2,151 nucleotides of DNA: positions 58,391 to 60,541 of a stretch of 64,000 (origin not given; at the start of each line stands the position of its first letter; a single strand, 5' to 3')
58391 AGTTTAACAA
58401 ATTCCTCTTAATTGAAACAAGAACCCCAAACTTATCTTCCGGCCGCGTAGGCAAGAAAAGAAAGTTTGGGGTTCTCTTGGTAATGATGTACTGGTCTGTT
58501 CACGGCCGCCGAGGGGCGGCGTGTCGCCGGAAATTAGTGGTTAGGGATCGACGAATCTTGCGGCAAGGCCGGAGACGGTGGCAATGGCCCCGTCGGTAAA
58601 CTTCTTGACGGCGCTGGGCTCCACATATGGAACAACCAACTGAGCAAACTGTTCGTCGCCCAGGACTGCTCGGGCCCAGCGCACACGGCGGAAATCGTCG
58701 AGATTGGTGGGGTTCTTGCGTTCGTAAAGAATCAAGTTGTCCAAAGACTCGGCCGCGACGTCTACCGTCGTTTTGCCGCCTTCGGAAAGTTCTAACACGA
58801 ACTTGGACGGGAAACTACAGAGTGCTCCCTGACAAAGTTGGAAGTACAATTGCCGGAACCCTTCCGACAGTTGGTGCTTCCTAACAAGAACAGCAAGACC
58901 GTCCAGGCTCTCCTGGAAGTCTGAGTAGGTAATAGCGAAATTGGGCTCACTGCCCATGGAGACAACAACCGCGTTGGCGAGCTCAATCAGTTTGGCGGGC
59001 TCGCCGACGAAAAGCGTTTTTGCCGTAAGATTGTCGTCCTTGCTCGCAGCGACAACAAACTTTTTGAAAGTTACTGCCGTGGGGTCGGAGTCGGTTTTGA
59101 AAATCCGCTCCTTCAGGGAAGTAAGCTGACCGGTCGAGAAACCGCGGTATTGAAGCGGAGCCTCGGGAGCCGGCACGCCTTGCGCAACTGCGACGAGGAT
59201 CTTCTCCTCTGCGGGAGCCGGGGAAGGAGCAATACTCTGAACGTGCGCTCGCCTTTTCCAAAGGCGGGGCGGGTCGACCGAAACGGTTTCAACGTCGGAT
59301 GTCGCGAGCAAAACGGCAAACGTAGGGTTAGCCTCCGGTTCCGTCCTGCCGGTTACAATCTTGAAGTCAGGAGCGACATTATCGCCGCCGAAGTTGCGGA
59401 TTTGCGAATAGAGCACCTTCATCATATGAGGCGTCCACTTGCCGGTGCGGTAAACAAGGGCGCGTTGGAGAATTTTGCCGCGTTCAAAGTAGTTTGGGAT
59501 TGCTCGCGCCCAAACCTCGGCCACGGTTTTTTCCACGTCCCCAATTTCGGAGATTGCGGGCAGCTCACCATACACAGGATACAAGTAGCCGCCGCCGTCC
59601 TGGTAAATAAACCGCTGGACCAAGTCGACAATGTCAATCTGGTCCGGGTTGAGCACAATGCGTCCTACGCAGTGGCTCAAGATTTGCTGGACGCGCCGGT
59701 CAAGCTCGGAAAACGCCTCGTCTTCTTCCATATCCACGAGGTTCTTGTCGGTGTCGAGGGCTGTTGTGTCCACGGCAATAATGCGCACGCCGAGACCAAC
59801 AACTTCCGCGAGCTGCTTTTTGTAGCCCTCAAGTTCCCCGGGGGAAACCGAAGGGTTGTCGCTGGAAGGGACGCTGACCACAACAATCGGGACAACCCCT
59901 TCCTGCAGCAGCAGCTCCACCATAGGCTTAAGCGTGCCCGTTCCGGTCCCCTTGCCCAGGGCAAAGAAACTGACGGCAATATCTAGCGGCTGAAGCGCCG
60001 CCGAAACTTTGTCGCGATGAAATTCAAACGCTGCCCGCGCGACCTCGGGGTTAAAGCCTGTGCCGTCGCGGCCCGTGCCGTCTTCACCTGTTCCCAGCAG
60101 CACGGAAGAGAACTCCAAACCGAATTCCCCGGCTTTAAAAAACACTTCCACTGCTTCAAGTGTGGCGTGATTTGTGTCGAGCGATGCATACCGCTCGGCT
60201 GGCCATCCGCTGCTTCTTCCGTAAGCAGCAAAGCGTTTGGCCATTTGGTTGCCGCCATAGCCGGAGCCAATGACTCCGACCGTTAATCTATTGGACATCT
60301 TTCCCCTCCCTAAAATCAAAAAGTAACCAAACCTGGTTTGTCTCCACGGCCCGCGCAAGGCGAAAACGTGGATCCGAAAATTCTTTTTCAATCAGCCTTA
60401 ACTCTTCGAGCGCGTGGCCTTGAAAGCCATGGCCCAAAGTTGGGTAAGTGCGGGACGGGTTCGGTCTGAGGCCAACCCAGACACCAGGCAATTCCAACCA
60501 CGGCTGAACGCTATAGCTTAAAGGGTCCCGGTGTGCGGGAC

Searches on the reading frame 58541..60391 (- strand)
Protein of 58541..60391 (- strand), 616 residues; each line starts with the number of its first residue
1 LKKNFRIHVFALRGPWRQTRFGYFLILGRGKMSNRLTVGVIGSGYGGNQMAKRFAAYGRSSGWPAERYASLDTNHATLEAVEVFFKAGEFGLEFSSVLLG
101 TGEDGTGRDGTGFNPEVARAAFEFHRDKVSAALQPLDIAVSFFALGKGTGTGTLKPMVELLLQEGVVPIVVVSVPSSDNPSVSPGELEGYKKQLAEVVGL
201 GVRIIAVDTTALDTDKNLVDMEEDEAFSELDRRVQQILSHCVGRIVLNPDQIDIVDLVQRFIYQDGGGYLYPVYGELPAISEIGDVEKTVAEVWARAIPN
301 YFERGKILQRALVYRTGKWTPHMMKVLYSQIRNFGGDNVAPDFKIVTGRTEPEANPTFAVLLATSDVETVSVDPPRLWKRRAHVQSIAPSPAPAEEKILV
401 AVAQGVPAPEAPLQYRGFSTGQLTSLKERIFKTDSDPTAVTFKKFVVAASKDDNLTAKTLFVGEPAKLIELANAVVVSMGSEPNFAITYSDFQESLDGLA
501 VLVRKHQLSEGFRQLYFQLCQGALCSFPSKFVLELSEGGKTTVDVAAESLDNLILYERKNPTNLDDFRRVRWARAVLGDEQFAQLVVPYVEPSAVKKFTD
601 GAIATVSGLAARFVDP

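Call 39: search_protein_families(library=pfam, proteins=[window:58541-60391:-], max_evalue=0.001)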
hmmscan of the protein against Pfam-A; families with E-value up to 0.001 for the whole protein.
window:58541-60391:- (616 aa): 1 family
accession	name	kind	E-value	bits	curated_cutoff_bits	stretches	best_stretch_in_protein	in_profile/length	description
PF00091.31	Tubulin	-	7.9e-09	36.5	33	1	39-180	3-156/190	Tubulin/FtsZ family, GTPase domain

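Call 70: search_protein_families(library=phrogs, proteins=[window:58541-60391:-], max_evalue=0.001)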
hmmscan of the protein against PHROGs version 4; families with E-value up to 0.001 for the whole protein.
window:58541-60391:- (616 aa): 0 families
